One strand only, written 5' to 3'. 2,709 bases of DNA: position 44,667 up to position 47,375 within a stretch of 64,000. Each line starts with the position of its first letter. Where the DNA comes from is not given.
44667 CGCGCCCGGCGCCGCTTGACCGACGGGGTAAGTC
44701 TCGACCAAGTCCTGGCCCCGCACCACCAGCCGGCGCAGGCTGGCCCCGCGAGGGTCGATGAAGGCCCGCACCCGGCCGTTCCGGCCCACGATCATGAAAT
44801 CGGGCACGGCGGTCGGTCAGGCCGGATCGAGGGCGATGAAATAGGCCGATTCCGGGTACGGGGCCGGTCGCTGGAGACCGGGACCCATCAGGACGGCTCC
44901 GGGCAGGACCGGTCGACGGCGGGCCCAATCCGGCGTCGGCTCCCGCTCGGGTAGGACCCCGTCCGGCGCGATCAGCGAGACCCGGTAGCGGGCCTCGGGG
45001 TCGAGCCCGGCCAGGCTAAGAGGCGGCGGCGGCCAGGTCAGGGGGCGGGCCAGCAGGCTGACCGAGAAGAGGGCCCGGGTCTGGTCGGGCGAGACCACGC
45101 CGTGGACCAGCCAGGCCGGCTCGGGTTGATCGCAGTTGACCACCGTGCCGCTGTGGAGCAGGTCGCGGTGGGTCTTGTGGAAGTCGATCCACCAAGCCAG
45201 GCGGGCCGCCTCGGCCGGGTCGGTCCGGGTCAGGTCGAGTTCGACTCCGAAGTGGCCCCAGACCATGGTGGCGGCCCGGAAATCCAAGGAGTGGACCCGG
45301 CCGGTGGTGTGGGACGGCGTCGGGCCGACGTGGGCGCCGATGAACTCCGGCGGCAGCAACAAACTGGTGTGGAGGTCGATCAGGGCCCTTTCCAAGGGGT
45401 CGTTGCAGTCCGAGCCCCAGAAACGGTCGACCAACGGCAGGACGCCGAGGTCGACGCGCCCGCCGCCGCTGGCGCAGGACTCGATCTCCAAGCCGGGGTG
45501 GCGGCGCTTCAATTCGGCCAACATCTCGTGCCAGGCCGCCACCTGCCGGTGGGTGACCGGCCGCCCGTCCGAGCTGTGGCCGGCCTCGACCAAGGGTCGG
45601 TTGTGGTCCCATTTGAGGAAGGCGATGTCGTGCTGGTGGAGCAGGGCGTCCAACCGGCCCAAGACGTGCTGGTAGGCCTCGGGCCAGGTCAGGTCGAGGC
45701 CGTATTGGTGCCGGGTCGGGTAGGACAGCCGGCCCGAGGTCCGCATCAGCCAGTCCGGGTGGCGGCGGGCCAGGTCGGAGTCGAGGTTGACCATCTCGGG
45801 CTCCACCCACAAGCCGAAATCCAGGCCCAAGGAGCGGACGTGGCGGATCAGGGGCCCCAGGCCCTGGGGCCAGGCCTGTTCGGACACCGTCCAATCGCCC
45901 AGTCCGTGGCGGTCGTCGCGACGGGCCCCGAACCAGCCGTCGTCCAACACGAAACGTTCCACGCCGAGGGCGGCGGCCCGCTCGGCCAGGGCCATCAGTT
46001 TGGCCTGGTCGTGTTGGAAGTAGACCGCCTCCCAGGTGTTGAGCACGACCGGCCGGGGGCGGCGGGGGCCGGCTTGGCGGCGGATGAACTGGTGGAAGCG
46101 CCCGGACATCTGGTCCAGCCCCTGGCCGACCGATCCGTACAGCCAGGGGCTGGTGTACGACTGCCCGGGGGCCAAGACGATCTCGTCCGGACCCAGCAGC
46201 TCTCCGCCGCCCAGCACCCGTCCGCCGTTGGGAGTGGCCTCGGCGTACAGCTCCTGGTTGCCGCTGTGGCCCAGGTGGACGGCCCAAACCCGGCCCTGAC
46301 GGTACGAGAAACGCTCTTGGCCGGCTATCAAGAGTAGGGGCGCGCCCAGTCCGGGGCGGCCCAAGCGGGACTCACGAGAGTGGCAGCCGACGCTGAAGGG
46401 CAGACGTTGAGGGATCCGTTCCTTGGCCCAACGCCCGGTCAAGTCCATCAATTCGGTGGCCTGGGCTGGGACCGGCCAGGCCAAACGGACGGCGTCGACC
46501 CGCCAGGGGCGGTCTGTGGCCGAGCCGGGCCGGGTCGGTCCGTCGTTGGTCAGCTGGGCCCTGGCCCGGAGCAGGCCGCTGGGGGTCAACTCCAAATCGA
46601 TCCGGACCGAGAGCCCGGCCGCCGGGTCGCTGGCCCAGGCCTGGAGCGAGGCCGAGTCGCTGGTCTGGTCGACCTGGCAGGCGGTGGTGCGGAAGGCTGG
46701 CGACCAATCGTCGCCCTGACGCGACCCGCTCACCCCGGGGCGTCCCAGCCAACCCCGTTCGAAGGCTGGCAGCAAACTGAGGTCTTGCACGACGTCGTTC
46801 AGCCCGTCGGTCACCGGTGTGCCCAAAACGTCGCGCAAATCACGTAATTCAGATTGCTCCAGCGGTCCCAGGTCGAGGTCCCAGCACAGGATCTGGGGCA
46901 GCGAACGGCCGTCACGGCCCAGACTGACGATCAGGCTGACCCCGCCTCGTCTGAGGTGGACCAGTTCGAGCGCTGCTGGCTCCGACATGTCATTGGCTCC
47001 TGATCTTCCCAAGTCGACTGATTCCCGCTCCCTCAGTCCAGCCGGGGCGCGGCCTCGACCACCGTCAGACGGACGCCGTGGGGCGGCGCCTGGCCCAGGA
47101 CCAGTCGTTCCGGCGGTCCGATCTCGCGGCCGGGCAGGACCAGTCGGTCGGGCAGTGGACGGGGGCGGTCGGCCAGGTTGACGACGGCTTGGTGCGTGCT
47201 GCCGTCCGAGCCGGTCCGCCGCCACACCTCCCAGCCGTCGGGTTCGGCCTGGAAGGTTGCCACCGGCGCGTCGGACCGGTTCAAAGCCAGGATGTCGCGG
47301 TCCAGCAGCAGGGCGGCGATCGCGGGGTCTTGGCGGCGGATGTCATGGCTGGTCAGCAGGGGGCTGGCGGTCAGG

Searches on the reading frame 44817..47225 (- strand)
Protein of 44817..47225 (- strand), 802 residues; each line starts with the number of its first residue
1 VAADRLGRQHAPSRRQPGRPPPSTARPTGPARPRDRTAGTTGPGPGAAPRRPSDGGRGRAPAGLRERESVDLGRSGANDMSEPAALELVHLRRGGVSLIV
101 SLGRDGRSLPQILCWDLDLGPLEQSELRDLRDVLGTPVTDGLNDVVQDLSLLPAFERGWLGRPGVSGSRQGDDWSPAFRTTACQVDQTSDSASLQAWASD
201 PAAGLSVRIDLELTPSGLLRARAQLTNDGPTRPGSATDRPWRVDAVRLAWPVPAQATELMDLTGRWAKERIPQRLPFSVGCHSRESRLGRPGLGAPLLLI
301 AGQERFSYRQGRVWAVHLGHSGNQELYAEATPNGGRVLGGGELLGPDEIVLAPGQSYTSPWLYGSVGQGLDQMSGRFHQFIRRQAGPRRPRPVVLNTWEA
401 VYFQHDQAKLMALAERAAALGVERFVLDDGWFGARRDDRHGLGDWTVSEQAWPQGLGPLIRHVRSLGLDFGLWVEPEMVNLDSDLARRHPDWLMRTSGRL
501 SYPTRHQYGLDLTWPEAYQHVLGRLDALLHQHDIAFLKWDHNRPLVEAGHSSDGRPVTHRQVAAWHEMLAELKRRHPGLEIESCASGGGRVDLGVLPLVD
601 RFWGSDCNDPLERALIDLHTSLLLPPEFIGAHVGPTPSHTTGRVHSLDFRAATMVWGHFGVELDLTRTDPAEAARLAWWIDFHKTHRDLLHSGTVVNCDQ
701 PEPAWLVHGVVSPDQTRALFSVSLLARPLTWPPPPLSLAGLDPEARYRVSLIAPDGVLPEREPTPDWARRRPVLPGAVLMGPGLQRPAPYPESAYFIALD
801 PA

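Call 99: search_protein_families(library=pfam, proteins=[window:44817-47225:-], max_evalue=0.00001)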
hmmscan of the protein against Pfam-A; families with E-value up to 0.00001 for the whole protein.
window:44817-47225:- (802 aa): 3 families
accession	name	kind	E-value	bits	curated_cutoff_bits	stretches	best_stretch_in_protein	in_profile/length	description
PF02065.24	Melibiase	-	4.8e-112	374.8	27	1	356-693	1-347/347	Melibiase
PF16875.11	Glyco_hydro_36N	-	3.3e-35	122.2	27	1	147-351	36-252/253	Glycosyl hydrolase family 36 N-terminal domain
PF16874.11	Glyco_hydro_36C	-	7.2e-09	36.4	27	1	709-787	5-65/77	Glycosyl hydrolase family 36 C-terminal domain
